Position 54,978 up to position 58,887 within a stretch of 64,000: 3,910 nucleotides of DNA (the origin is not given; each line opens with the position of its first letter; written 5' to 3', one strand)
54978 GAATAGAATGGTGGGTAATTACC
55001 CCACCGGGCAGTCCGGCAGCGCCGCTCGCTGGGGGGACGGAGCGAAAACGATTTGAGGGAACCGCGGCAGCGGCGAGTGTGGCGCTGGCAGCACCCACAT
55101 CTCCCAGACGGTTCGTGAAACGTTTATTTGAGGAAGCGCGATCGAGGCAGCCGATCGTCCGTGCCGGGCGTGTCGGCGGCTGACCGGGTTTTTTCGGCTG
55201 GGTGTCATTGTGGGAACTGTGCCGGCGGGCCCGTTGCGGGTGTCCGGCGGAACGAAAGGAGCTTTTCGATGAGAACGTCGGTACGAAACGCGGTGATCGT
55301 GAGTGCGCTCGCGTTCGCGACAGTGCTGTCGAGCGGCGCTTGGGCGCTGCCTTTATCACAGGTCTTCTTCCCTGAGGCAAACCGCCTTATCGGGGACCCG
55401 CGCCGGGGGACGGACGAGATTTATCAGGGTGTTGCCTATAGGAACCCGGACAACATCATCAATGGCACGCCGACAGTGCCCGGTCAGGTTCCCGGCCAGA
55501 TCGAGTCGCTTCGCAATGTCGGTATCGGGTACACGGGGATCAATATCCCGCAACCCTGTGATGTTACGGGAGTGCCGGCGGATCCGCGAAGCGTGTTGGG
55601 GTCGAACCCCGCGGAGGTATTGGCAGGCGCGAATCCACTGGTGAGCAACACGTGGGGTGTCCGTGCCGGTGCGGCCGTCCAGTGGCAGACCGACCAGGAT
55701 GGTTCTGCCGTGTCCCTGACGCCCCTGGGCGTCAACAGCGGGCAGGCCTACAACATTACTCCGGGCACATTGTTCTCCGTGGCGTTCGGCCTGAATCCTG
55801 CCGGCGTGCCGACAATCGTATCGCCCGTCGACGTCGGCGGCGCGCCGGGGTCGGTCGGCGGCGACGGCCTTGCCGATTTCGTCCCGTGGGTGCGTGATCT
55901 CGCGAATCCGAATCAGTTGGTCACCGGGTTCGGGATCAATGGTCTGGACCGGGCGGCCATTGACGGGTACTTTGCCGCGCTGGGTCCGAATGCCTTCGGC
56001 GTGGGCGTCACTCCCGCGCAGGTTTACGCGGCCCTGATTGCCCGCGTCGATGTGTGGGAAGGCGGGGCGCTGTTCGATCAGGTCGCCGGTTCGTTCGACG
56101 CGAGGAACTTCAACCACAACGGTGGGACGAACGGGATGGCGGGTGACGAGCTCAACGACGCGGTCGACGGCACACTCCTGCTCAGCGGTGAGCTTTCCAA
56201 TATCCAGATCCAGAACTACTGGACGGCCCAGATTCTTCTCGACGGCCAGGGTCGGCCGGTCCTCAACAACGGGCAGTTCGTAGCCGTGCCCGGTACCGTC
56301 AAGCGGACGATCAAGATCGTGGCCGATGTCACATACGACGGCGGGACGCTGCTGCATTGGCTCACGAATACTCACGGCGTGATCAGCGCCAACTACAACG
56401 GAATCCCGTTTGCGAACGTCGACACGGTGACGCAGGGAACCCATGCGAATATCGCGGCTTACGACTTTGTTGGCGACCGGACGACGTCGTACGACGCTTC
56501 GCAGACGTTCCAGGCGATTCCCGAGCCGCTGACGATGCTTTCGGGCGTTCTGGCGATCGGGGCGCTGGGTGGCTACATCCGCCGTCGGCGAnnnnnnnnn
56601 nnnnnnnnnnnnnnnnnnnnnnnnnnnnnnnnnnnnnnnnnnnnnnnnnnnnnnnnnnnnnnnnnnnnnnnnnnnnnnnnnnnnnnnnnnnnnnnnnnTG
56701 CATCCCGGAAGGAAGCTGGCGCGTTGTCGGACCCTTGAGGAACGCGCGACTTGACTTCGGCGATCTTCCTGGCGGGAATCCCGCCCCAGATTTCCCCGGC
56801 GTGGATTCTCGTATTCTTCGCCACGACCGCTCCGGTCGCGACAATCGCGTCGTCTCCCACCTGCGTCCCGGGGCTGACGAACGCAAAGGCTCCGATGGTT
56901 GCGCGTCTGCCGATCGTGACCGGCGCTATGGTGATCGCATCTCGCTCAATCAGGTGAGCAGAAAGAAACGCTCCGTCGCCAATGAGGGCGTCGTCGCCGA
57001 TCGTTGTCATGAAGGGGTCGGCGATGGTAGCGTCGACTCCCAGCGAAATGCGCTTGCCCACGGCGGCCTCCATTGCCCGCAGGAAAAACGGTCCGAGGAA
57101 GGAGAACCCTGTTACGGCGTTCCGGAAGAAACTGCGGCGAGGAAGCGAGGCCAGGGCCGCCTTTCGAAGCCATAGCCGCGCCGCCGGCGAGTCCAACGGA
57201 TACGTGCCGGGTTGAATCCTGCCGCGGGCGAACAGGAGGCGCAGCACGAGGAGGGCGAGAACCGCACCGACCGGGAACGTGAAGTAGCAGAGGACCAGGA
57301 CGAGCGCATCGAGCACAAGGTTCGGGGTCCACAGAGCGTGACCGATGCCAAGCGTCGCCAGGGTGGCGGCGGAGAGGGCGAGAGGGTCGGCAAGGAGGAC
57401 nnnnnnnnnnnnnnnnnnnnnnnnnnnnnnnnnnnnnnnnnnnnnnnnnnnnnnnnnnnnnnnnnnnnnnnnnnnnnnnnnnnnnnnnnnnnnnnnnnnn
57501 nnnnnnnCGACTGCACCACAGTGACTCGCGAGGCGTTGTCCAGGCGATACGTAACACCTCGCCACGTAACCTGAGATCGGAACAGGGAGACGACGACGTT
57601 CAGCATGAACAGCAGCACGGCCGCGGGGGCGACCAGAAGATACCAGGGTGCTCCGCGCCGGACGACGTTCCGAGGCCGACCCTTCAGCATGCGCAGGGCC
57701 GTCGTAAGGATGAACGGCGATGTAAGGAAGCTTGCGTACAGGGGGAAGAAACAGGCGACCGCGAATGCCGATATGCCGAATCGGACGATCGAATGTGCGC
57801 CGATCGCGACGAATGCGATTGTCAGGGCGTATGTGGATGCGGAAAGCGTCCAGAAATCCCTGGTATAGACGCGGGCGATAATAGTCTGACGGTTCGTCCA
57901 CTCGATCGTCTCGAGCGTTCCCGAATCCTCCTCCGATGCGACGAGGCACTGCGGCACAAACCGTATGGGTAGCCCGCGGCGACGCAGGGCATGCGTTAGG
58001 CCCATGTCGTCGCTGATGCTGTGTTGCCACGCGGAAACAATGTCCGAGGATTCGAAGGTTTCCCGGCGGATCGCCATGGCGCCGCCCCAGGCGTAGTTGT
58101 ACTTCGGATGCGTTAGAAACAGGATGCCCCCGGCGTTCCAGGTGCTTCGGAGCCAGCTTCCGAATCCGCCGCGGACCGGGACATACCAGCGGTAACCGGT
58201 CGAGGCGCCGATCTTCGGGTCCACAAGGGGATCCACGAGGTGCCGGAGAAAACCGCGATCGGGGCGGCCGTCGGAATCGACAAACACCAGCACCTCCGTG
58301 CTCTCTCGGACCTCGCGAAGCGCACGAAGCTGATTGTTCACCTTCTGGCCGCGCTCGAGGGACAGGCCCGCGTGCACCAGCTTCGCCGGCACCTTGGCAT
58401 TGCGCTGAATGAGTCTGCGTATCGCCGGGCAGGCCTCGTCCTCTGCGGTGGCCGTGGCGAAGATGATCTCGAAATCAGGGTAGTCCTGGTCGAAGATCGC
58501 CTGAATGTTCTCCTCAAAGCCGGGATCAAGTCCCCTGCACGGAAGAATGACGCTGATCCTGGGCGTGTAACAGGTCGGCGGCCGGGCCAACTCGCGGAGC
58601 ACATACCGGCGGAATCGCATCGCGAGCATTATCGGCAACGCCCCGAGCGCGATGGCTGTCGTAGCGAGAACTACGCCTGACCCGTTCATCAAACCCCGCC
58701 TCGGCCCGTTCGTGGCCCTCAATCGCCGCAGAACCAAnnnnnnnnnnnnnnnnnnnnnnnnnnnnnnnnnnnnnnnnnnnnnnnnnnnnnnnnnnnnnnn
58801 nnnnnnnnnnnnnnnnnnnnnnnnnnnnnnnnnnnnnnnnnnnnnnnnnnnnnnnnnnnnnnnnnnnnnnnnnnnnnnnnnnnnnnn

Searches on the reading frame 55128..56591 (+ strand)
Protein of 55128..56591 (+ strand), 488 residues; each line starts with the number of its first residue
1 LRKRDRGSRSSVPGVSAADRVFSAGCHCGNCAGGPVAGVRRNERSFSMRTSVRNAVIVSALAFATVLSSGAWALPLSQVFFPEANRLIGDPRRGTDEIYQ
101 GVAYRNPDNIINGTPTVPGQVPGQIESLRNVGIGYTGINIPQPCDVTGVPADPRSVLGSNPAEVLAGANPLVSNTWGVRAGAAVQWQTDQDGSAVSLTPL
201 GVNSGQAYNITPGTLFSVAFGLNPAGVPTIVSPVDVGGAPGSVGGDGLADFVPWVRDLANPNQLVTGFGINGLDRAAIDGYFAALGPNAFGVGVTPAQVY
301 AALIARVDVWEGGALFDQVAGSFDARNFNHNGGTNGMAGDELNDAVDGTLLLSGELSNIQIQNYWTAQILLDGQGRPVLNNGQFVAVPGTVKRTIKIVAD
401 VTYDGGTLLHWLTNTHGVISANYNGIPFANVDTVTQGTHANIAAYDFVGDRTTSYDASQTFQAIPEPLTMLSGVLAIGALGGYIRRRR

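Call 27: search_protein_families(library=ncbifam, proteins=[window:55128-56591:+], max_evalue=0.1)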
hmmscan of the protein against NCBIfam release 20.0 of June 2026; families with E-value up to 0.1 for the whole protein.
window:55128-56591:+ (488 aa): 0 families

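Call 28: search_protein_families(library=pfam, proteins=[window:55128-56591:+], max_evalue=0.1)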
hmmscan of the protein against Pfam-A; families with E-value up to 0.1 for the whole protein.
window:55128-56591:+ (488 aa): 1 family
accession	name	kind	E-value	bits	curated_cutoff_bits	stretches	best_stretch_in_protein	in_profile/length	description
PF07589.16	PEP-CTERM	-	0.039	14.5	20.7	1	463-488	1-24/24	PEP-CTERM motif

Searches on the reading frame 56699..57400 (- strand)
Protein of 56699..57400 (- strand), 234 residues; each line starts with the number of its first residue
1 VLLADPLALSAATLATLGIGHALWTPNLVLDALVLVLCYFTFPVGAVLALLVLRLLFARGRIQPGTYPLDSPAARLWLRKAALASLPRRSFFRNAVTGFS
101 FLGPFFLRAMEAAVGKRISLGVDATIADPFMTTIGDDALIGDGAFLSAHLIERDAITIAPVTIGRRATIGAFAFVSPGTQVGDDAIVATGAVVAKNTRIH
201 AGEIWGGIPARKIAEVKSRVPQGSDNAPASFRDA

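Call 56: search_protein_families(library=pfam, proteins=[window:56699-57400:-], max_evalue=0.001)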
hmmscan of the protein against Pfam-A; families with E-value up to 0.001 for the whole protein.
window:56699-57400:- (234 aa): 2 families
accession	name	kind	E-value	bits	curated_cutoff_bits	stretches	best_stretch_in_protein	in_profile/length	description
PF00132.30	Hexapep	-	7.9e-12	44.8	27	1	161-194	2-35/36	Bacterial transferase hexapeptide (six repeats)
PF14602.12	Hexapep_2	-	2.5e-09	37.1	27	1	160-193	1-32/34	Hexapeptide repeat of succinyl-transferase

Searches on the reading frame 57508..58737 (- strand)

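Call 56: search_protein_families(library=pfam, proteins=[window:57508-58737:-], max_evalue=0.001)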
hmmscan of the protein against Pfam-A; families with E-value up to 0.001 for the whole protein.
window:57508-58737:- (410 aa): 4 families
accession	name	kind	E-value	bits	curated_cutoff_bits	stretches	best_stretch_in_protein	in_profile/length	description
PF13641.12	Glyco_tranf_2_3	-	5.5e-14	53.2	27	1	59-282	1-225/230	Glycosyltransferase like family 2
PF13506.12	Glyco_transf_21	-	3.5e-13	49.8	21.7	1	119-272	5-158/174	Glycosyl transferase family 21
PF13632.12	Glyco_trans_2_3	-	2.8e-07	31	27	1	151-335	3-191/198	Glycosyl transferase family group 2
PF00535.33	Glycos_transf_2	-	1.3e-06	28.9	23.3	1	62-229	1-165/168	Glycosyl transferase family 2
